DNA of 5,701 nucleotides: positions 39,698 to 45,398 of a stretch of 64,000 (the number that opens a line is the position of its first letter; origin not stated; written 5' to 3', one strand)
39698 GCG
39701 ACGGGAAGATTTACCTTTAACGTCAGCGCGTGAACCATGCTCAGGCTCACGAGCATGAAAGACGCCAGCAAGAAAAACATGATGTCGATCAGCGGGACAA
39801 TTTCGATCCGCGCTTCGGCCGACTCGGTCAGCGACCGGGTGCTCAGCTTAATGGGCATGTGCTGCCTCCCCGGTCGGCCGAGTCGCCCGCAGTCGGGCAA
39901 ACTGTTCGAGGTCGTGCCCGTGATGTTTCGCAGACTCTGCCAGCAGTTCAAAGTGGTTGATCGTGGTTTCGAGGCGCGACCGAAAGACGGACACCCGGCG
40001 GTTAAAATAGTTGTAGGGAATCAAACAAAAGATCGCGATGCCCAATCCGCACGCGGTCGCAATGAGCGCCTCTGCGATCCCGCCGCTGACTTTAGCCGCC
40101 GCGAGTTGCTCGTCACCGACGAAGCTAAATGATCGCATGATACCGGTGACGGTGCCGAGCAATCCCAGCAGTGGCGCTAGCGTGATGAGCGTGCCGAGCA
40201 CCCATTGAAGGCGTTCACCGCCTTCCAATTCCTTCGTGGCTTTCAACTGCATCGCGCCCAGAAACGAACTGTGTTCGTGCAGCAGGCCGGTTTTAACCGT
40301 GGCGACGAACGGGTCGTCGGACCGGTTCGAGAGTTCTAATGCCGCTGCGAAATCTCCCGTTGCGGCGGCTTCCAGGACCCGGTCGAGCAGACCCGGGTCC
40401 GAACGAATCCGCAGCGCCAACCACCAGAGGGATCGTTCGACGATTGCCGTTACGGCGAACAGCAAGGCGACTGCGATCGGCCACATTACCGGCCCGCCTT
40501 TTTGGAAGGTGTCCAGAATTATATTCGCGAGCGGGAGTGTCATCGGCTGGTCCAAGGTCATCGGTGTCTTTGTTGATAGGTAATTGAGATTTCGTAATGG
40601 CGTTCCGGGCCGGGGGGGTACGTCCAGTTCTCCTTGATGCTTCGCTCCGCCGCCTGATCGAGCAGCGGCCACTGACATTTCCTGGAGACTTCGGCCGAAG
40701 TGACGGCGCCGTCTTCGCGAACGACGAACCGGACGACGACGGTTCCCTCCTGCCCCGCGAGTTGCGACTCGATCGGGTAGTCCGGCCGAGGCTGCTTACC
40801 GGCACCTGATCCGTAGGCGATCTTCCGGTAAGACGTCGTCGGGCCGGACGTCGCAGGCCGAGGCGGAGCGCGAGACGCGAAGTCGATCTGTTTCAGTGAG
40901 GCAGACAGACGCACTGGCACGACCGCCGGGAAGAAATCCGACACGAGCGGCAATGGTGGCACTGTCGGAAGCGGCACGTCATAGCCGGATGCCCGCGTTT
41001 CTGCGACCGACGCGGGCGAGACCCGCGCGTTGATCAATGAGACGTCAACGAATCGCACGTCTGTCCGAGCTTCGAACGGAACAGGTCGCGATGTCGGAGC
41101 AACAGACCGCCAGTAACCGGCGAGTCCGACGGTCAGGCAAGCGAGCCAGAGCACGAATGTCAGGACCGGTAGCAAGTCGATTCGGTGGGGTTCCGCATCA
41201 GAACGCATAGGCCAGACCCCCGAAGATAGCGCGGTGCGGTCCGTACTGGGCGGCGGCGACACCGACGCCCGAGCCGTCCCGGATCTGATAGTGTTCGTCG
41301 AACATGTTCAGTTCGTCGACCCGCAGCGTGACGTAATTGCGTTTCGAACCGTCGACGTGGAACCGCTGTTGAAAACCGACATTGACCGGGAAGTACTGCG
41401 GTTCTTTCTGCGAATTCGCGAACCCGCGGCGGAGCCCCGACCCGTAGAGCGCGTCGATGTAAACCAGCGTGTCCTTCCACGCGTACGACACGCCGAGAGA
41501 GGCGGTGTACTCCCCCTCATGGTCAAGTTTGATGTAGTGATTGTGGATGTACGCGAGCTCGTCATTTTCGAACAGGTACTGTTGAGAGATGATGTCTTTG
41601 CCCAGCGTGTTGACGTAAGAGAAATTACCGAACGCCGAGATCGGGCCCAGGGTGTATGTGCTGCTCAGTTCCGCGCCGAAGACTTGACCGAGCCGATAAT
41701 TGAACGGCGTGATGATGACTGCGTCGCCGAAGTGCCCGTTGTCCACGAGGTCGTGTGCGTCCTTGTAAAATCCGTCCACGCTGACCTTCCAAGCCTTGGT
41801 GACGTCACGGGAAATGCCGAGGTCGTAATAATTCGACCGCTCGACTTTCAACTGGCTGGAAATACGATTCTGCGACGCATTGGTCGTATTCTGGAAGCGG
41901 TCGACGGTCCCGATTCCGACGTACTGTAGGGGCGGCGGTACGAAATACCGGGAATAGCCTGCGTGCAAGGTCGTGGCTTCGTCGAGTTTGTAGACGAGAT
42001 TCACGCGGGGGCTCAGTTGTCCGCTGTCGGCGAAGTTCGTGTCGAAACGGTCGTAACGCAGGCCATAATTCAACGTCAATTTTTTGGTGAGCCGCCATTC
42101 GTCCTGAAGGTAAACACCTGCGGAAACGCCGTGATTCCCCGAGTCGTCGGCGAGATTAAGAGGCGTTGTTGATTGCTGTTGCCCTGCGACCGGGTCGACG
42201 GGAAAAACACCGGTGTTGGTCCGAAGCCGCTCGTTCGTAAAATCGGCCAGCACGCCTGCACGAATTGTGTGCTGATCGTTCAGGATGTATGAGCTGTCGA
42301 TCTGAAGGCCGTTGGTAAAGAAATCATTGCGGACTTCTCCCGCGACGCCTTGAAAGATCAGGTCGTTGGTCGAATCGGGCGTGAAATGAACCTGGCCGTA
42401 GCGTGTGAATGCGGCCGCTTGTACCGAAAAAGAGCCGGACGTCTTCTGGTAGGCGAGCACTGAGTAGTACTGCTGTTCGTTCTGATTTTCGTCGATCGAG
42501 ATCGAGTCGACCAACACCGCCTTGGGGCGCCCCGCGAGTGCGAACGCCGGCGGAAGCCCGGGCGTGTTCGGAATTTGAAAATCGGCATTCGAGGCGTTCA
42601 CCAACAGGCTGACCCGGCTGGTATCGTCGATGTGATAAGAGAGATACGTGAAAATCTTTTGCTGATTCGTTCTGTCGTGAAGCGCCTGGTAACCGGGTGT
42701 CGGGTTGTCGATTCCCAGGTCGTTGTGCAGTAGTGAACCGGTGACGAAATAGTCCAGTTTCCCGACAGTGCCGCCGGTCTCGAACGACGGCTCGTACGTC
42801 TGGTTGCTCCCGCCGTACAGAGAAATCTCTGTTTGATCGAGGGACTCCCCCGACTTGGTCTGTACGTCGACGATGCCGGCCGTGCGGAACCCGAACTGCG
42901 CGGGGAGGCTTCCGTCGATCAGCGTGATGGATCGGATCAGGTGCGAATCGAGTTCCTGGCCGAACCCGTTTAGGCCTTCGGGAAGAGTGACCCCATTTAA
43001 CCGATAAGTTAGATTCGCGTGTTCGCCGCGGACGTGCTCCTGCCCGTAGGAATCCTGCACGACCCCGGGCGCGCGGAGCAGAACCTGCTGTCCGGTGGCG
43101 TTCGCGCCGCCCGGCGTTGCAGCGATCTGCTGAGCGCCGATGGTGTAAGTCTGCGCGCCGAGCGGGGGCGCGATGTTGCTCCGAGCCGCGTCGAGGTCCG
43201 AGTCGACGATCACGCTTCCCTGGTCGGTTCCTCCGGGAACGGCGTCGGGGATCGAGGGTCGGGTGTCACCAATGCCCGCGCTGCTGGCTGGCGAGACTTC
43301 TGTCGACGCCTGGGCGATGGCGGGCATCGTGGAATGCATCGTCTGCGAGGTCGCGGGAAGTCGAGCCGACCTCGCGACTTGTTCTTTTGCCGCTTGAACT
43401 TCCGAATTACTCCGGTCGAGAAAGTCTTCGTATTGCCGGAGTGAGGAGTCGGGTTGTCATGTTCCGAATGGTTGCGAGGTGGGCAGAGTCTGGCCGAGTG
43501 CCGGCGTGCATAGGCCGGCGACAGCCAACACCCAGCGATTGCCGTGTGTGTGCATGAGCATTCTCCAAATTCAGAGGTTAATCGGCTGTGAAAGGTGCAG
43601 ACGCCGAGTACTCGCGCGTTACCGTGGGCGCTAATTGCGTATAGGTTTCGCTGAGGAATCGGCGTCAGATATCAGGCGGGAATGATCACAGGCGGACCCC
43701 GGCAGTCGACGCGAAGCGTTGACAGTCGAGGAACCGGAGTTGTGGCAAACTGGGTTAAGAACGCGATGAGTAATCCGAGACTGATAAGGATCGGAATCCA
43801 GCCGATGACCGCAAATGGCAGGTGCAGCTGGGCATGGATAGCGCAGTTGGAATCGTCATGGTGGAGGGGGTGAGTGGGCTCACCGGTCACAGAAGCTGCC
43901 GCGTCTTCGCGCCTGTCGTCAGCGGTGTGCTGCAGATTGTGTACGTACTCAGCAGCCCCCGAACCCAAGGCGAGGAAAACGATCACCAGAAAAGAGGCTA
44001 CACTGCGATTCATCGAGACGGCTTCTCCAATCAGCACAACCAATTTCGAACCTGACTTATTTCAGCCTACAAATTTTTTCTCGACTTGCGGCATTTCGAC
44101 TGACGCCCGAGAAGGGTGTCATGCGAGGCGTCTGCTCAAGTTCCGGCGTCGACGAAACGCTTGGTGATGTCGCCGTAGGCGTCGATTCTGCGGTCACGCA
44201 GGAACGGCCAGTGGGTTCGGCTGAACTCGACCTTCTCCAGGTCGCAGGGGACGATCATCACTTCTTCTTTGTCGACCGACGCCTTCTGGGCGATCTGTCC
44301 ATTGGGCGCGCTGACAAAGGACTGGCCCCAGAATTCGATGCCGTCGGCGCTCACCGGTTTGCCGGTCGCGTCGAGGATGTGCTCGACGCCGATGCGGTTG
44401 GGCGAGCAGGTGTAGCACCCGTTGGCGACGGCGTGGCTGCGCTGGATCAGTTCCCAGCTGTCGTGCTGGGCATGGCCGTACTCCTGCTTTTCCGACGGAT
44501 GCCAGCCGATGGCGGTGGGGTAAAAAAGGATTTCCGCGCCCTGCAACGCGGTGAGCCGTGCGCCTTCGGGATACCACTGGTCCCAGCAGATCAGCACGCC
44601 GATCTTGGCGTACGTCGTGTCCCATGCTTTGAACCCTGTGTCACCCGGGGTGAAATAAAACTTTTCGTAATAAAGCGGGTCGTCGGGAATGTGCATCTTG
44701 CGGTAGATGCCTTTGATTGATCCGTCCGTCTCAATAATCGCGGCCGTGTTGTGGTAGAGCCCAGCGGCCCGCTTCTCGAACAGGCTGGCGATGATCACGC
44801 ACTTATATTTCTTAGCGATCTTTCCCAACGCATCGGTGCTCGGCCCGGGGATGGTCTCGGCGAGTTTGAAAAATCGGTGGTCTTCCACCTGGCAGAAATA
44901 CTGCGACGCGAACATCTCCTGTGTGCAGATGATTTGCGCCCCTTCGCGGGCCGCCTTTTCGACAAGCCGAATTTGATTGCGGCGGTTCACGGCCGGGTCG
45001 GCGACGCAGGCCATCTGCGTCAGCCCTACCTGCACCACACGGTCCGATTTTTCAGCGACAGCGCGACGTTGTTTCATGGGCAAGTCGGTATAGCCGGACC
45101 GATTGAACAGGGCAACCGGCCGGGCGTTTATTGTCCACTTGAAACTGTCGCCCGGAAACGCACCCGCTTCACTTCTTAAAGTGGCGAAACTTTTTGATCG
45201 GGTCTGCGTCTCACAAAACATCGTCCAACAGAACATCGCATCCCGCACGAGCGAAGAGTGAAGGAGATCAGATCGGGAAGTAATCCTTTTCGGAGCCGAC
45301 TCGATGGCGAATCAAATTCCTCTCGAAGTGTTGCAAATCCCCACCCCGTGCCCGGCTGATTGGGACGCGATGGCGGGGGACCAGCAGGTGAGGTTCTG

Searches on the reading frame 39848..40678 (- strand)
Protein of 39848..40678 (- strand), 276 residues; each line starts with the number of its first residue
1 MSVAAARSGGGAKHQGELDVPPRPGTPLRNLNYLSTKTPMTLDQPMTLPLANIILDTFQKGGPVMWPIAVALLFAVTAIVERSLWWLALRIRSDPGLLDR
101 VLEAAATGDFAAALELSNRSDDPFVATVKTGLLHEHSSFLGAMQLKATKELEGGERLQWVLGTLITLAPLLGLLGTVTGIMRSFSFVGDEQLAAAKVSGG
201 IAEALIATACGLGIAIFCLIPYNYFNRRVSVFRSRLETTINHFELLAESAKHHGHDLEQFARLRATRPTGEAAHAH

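Call 70: search_protein_families(library=pfam, proteins=[window:39848-40678:-], max_evalue=0.001)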
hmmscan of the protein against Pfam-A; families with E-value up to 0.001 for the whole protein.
window:39848-40678:- (276 aa): 1 family
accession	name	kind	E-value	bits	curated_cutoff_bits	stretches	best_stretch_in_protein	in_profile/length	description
PF01618.21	MotA_ExbB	-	6.3e-27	94.3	22.9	1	134-237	22-126/127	MotA/TolQ/ExbB proton channel family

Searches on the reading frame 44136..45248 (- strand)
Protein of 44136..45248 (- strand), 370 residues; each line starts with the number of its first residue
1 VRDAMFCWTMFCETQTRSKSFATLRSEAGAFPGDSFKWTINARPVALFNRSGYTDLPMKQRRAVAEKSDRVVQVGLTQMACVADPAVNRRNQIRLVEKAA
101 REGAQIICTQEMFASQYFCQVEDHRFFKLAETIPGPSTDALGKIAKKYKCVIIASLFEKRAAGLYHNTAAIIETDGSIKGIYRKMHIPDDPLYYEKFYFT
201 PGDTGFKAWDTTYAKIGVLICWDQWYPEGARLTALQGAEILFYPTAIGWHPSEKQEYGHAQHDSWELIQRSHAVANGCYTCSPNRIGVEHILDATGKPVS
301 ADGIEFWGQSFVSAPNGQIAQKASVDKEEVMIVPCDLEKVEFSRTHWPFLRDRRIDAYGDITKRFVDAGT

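Call 70: search_protein_families(library=pfam, proteins=[window:44136-45248:-], max_evalue=0.001)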
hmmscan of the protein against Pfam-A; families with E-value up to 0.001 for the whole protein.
window:44136-45248:- (370 aa): 1 family
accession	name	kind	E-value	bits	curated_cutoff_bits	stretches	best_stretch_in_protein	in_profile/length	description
PF00795.27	CN_hydrolase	-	3.8e-59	200.5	23.2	1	74-342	2-253/256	Carbon-nitrogen hydrolase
